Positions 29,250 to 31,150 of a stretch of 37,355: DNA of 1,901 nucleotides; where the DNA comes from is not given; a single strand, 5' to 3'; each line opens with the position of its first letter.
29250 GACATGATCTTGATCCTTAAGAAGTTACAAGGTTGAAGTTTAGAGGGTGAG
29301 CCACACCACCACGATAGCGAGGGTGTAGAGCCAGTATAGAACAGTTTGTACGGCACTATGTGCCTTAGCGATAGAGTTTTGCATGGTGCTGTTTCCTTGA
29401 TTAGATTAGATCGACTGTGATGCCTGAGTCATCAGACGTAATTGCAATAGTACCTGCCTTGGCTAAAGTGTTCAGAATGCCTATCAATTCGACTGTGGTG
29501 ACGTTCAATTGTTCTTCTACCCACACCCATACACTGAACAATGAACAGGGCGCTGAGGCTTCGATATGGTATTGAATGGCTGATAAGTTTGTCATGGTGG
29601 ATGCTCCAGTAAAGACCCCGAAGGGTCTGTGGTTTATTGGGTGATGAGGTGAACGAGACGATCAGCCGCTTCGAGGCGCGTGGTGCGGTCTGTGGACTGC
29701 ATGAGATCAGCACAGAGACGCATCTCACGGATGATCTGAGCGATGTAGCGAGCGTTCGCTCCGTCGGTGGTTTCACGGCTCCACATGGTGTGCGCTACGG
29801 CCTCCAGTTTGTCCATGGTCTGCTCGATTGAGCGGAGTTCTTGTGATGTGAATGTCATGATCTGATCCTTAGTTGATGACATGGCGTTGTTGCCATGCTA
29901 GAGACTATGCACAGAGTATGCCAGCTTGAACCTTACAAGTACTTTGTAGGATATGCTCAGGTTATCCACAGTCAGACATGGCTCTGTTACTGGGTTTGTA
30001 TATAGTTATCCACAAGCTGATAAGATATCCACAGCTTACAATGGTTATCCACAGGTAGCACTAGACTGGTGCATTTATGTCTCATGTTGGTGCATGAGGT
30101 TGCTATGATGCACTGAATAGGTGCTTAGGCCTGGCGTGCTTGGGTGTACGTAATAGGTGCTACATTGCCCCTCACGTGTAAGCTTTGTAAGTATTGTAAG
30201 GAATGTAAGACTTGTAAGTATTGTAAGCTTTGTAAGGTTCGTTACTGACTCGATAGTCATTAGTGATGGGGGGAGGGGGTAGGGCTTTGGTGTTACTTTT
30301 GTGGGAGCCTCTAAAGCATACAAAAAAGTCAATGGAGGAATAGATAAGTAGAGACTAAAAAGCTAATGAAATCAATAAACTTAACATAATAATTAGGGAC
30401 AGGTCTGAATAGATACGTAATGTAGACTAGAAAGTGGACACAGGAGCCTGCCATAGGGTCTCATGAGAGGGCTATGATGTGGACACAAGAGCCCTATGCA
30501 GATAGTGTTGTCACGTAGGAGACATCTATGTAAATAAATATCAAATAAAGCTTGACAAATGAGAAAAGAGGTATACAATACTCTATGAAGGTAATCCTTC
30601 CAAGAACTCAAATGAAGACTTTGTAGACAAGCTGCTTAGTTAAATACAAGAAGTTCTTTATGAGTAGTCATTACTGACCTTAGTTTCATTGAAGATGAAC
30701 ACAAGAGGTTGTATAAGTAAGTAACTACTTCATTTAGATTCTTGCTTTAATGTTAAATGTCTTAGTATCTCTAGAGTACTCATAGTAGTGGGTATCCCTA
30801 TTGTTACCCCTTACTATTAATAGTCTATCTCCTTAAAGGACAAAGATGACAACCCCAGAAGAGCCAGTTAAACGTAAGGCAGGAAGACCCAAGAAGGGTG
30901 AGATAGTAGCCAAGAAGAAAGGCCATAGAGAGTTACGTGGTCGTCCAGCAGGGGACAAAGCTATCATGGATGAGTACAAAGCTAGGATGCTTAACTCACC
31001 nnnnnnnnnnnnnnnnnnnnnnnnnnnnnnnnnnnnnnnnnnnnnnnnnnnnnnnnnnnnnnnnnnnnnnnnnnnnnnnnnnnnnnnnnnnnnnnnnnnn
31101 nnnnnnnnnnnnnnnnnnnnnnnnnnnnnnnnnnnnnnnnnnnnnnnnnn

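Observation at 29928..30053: Four co-oriented DnaA boxes (three perfect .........) in the divergent hub: a host-DnaA-dependent origin or switch in a T7-like lytic phage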

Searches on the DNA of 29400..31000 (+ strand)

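Call 4: search_dna_similar(query=window:29400-30900:+, collection=phages, mode=distant, max_rows=30)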
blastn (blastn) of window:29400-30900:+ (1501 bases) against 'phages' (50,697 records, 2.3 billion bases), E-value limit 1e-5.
No match.

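Call 21: search_rna_families(source=window, start=29500, end=31000, threshold=evalue, max_evalue=1)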
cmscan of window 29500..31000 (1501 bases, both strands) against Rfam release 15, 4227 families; matches with E-value up to 1: 1.
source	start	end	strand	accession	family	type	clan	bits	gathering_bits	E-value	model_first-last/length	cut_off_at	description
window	30675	30825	-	RF00380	Magnesium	Cis-reg; riboswitch;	-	21.9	44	0.042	1-169/169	no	M-box riboswitch aptamer (ykoK leader)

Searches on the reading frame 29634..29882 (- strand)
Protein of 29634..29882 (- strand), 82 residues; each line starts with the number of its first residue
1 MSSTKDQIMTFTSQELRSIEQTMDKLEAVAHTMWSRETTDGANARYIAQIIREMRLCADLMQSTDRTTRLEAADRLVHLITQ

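Call 6: search_protein_families(library=phrogs, proteins=[window:29634-29882:-], max_evalue=0.001)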
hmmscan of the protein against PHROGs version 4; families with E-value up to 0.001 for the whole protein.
window:29634-29882:- (82 aa): 0 families

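Call 25: search_protein_families(library=pfam, proteins=[window:29634-29882:-], max_evalue=0.01)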
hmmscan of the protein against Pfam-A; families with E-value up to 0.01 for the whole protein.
window:29634-29882:- (82 aa): 1 family
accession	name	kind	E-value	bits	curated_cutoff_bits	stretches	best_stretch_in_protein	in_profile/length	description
PF13747.11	DUF4164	-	0.0051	17.7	27.2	1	13-75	7-70/89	Domain of unknown function (DUF4164)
